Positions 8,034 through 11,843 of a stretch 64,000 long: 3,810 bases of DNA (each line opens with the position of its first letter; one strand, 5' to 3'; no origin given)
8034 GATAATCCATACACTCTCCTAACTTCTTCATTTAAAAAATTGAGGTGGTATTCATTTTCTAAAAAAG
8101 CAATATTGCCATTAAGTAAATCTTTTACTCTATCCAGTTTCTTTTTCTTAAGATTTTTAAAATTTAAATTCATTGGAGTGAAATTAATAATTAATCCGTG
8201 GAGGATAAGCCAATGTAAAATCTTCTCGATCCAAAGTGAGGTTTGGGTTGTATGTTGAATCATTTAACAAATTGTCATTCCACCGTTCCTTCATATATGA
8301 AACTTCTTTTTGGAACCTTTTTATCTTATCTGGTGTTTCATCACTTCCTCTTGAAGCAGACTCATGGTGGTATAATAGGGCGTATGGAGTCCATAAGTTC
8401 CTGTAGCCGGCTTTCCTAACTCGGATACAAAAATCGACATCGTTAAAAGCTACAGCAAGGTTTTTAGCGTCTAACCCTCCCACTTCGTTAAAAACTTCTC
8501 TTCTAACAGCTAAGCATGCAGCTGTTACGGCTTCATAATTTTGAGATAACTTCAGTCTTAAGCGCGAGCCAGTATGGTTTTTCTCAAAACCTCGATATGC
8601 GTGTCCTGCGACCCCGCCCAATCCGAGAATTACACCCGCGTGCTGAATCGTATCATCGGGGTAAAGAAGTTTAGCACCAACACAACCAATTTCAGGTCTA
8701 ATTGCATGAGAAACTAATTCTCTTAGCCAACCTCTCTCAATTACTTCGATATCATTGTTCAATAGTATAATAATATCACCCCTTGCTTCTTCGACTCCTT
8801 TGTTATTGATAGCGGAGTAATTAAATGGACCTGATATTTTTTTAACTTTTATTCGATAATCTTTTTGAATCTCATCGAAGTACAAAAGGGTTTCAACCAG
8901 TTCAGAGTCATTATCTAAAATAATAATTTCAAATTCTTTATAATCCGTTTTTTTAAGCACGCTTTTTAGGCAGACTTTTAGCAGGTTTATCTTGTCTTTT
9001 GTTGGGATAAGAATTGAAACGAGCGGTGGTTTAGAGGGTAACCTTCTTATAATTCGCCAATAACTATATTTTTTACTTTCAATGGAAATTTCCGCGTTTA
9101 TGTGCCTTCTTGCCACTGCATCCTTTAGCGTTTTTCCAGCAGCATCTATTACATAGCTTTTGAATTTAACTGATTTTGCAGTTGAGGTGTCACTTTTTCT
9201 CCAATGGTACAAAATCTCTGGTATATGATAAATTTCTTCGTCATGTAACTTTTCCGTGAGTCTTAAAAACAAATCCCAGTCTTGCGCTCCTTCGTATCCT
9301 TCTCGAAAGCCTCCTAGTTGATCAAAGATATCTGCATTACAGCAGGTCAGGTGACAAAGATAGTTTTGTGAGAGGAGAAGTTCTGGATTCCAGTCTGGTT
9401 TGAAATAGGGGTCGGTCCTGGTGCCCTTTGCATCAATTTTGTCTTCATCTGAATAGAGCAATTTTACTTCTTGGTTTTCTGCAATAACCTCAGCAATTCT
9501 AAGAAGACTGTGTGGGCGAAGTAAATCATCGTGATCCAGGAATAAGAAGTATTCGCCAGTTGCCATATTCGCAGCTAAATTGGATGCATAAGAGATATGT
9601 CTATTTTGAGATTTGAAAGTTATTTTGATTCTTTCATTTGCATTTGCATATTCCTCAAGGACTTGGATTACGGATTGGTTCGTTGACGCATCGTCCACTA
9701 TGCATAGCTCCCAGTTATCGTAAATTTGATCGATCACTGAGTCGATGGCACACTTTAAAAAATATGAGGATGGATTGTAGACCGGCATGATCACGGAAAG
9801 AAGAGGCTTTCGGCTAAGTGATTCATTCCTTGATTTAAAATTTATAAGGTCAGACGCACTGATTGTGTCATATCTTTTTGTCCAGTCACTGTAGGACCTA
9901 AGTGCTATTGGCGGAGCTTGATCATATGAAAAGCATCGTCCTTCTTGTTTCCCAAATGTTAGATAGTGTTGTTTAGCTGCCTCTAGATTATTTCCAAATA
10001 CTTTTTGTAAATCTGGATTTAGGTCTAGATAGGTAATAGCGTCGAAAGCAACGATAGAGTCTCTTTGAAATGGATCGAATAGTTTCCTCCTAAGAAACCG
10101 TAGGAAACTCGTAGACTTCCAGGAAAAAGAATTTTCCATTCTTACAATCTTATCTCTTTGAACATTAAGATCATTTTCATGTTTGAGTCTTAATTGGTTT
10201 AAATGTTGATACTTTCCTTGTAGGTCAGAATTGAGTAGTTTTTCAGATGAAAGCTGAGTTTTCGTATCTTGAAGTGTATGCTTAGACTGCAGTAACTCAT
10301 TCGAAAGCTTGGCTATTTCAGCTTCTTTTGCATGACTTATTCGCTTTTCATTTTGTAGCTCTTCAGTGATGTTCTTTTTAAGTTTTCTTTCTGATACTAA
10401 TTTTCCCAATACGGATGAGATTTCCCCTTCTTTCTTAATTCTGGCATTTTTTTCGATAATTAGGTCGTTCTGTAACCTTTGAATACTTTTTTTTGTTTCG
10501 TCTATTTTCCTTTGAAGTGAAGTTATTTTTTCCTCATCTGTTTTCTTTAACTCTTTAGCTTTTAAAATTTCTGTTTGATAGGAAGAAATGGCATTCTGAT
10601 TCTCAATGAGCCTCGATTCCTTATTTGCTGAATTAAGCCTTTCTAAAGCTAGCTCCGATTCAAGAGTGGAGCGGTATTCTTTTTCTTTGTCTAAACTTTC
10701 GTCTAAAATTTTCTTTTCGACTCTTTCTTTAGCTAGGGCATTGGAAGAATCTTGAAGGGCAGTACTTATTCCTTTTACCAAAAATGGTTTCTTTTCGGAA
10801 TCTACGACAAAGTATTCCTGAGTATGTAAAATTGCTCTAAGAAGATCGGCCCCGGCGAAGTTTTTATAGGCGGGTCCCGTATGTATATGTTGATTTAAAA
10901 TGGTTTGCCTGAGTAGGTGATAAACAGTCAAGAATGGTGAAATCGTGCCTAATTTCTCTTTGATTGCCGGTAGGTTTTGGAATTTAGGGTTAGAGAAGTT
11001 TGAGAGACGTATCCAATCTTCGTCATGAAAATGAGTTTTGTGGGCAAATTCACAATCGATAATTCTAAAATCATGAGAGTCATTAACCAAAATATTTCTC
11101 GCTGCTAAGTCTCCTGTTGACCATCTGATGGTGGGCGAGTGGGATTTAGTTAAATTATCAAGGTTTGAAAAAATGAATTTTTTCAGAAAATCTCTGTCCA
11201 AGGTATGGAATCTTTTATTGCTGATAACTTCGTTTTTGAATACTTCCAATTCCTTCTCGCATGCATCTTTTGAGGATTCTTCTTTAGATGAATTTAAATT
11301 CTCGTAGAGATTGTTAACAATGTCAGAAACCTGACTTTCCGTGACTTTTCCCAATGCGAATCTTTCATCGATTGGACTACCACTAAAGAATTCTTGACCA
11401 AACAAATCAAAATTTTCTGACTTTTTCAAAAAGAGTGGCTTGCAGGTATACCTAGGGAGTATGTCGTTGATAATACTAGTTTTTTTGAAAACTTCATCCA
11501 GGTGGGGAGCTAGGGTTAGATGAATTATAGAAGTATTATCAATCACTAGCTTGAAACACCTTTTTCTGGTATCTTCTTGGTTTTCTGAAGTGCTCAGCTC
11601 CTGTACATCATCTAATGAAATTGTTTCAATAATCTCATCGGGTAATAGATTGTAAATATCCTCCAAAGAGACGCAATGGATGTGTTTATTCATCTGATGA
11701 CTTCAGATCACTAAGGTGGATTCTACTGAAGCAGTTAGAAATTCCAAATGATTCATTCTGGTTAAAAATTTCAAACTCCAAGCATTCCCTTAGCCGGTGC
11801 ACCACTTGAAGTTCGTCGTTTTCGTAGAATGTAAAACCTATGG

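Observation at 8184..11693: One polypeptide combining a kinase-like domain, a ~200-aa coiled coil and two GT2 domains: a possible WbdD-type terminator fused to a WbbB-type ruler-polymerase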

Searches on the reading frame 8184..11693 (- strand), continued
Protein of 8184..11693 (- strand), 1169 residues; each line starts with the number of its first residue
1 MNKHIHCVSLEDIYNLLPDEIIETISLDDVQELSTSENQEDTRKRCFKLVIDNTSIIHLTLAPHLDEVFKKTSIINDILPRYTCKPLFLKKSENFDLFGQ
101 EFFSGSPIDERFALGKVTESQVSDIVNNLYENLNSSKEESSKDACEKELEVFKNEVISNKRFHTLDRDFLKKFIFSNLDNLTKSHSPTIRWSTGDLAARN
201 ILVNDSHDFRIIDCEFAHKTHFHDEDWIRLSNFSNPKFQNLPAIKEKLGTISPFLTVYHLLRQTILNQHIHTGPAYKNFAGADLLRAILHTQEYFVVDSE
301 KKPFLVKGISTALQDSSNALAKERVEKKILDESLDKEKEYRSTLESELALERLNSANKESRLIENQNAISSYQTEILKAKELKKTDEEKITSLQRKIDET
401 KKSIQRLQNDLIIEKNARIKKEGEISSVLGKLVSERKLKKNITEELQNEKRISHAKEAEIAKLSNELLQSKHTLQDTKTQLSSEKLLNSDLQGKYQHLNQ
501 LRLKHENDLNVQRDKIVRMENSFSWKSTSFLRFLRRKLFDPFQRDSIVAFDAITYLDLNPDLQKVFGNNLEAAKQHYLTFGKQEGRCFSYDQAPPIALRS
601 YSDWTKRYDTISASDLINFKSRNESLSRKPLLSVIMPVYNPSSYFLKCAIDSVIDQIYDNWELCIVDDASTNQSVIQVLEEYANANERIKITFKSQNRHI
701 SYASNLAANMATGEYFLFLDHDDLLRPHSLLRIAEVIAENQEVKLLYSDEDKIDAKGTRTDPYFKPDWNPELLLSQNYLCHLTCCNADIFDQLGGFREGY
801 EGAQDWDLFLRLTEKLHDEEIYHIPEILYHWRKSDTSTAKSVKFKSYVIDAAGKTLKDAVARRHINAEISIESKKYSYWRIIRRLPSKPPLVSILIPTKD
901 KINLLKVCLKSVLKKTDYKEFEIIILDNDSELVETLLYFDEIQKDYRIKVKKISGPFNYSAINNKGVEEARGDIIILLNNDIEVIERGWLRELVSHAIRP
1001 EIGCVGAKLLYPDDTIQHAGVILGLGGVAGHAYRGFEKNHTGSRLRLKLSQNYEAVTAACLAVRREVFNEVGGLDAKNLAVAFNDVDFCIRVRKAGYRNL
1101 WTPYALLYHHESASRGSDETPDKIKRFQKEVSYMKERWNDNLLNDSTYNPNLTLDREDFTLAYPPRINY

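Call 84: fold_search(model_id=the predicted structure, library=pdb)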
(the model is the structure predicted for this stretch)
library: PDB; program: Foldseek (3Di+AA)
matches with E <= 10: 1608; with E <= 0.001: 632
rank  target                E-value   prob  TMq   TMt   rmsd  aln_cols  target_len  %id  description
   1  2z86_B                1.3e-19  1.00  0.18  0.32  16.9       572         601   15  Crystal structure of chondroitin polymerase from Escherichia coli strain K4 (K4CP) complexed with UDP-GlcUA and UDP (released 2008-09-16)
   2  2z87_B                2.5e-19  1.00  0.17  0.31  16.8       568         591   16  Crystal structure of chondroitin polymerase from Escherichia coli strain K4 (K4CP) complexed with UDP-GalNAc and UDP (released 2008-09-16)
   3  8vh8_A                2.9e-19  1.00  0.17  0.36  23.0       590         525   14  Crystal structure of heparosan synthase 2 from Pasteurella multocida at 2.85 A (released 2024-09-04)
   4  2z86_C                5.5e-19  1.00  0.18  0.33  16.3       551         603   16  Crystal structure of chondroitin polymerase from Escherichia coli strain K4 (K4CP) complexed with UDP-GlcUA and UDP (released 2008-09-16)
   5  8viw_A                5.8e-19  1.00  0.17  0.34  22.8       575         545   14  Cryo-EM structure of heparosan synthase 2 from Pasteurella multocida with polysaccharide in the GlcNAc-T active site (released 2024-07-24)
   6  8vh8_B                9.2e-19  1.00  0.17  0.36  23.3       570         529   14  Crystal structure of heparosan synthase 2 from Pasteurella multocida at 2.85 A (released 2024-09-04)
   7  8vh7_A                1.1e-18  1.00  0.17  0.36  23.1       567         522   14  Crystal structure of heparosan synthase 2 from Pasteurella multocida at 1.98 A (released 2024-07-24)
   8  2z87_A                1.4e-18  1.00  0.18  0.33  16.4       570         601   15  Crystal structure of chondroitin polymerase from Escherichia coli strain K4 (K4CP) complexed with UDP-GalNAc and UDP (released 2008-09-16)
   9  2z86_A                2.1e-18  1.00  0.17  0.31  16.1       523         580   16  Crystal structure of chondroitin polymerase from Escherichia coli strain K4 (K4CP) complexed with UDP-GlcUA and UDP (released 2008-09-16)
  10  2z86_D                2.5e-18  1.00  0.17  0.31  16.6       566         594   15  Crystal structure of chondroitin polymerase from Escherichia coli strain K4 (K4CP) complexed with UDP-GlcUA and UDP (released 2008-09-16)
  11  8vh7_B                3.8e-18  1.00  0.18  0.37  23.2       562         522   15  Crystal structure of heparosan synthase 2 from Pasteurella multocida at 1.98 A (released 2024-07-24)
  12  8vh8_D                6.0e-18  1.00  0.18  0.37  23.2       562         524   14  Crystal structure of heparosan synthase 2 from Pasteurella multocida at 2.85 A (released 2024-09-04)
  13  8vh8_C                1.3e-17  1.00  0.17  0.37  23.4       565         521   13  Crystal structure of heparosan synthase 2 from Pasteurella multocida at 2.85 A (released 2024-09-04)
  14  5hea_A                1.1e-12  1.00  0.15  0.60   9.1       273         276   22  CgT structure in hexamer (released 2016-08-31)
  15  6p61_C                4.4e-12  1.00  0.15  0.85   3.0       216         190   21  Structure of a Glycosyltransferase from Leptospira borgpetersenii serovar Hardjo-bovis (strain JB197) (released 2019-07-10)
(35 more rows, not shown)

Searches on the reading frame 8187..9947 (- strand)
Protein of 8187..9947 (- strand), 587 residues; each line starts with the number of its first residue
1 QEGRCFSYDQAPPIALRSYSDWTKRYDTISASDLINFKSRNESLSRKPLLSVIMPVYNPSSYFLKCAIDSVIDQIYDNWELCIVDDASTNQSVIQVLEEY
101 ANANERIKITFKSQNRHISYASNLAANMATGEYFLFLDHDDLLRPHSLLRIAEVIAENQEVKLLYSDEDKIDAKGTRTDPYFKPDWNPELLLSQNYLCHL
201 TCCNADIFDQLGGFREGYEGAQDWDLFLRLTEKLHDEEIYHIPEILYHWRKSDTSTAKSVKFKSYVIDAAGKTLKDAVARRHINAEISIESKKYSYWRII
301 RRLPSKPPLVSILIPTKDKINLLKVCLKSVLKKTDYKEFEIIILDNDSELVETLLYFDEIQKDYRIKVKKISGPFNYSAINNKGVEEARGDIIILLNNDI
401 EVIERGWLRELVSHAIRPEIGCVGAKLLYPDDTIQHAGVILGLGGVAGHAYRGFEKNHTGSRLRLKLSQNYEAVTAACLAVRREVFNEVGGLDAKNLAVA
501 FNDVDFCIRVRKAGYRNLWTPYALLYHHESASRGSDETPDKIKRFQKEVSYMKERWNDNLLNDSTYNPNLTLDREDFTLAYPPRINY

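Call 40: find_homologous_proteins(query=A2, max_evalue=1e-20)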
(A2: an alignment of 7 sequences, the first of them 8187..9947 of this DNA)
Query A2 (7 sequences) (587 aa, profile of the alignment): 8000 proteins with E <= 1e-20 among 8000 candidates; the best 120 are listed.
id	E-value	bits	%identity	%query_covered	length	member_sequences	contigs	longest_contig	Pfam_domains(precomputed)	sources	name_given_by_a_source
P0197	3.2e-294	995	55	97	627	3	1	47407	PF10111.15,PF13506.14,PF13641.13,PF00535.33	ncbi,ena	-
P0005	3.5e-288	975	53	97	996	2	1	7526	PF10111.15,PF13641.13,PF00535.33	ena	-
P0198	2.0e-282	956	-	-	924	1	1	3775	PF13632.13,PF10111.15,PF13506.14,PF13641.13,PF00535.33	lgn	-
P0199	1.7e-277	939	54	96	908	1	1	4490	PF10111.15,PF13641.13,PF00535.33,PF08241.19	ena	-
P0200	6.3e-276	934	54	96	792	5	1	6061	PF13489.13,PF10111.15,PF13641.13,PF00535.33,PF08241.19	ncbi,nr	ncbi:glycosyltransferase, partial [Opitutales bacterium]|nr:glycosyltransferase [Opitutales bacteriu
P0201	6.8e-271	918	49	96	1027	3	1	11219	PF13712.13,PF10111.15,PF13641.13,PF00535.33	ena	-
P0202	2.4e-268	909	56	97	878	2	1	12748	PF10111.15,PF13506.14,PF13641.13,PF00535.33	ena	-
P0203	1.5e-264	897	50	96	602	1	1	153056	PF13632.13,PF10111.15,PF13641.13,PF00535.33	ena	-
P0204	2.6e-264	896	48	97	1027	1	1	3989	PF13712.13,PF10111.15,PF13641.13,PF00535.33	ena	-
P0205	3.8e-263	892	45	97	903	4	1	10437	PF13632.13,PF10111.15,PF13506.14,PF13641.13,PF00535.33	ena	-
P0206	2.9e-262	889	47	97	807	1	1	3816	PF10111.15,PF13641.13,PF00535.33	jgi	-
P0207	1.7e-261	887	66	99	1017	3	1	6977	PF10111.15,PF13641.13,PF13578.13,PF00535.33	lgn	-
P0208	2.4e-261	886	53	96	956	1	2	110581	PF10111.15,PF13641.13,PF00535.33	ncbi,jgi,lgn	jgi:glycosyltransferase involved in cell wall biosynthesis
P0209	1.8e-260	883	55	97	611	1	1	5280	PF10111.15,PF13641.13,PF00535.33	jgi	jgi:GT2 family glycosyltransferase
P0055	2.4e-260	883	65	99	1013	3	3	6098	PF10111.15,PF13641.13,PF00535.33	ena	-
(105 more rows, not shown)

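Call 70: search_solved_structures(query=A2, max_evalue=0.00001)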
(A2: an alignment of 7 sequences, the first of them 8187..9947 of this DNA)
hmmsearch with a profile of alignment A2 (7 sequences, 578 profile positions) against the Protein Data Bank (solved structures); distinct sequences matched with E-value up to 0.00001: 21.
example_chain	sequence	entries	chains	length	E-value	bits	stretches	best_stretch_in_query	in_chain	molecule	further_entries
2z87_A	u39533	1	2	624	2.3e-37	131.7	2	33-278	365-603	Chondroitin synthase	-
2z86_A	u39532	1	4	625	2.3e-37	131.7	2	33-278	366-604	Chondroitin synthase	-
5hea_A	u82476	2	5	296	1.7e-18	69.3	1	42-152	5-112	Putative glycosyltransferase (GalT1)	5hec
6h1j_A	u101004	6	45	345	5e-15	57.9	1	44-154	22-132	Probable ss-1,3-N-acetylglucosaminyltransferase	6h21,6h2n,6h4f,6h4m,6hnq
3bcv_A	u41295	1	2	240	6e-14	54.3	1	42-149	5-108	Putative glycosyltransferase protein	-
8bz4_A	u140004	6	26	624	1.2e-13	53.3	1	39-156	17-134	Glycosyltransferase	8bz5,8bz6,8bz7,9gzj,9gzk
8bz8_A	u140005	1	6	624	1.2e-13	53.3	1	39-156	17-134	Glycosyltransferase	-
5tze_C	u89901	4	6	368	3.1e-13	52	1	44-154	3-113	Glycosyl transferase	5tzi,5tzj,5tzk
8viw_A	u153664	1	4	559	3.2e-13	51.9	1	24-160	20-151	Heparosan synthase B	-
8vh7_A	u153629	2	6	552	3.2e-13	51.9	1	24-158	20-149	Heparosan synthase B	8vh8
5tz8_A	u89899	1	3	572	4.8e-13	51.4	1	44-154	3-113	Glycosyl transferase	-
1h7l_A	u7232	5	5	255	6.7e-13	50.9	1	42-170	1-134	SPORE COAT POLYSACCHARIDE BIOSYNTHESIS PROTEIN SPSA | PROTEIN (SPORE COAT POLYSACCHARIDE BIOSYNTHESIS PROTEIN SPSA)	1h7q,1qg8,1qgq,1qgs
6p61_A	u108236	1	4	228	9.5e-10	40.5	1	34-161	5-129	Glycosyltransferase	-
9jma_A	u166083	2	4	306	4.7e-09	38.2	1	43-239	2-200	GalNAc(5)-diNAcBac-PP-undecaprenol beta-1,3-glucosyltransferase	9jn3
3l7i_A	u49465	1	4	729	5.8e-09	37.9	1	44-229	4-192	Teichoic acid biosynthesis protein F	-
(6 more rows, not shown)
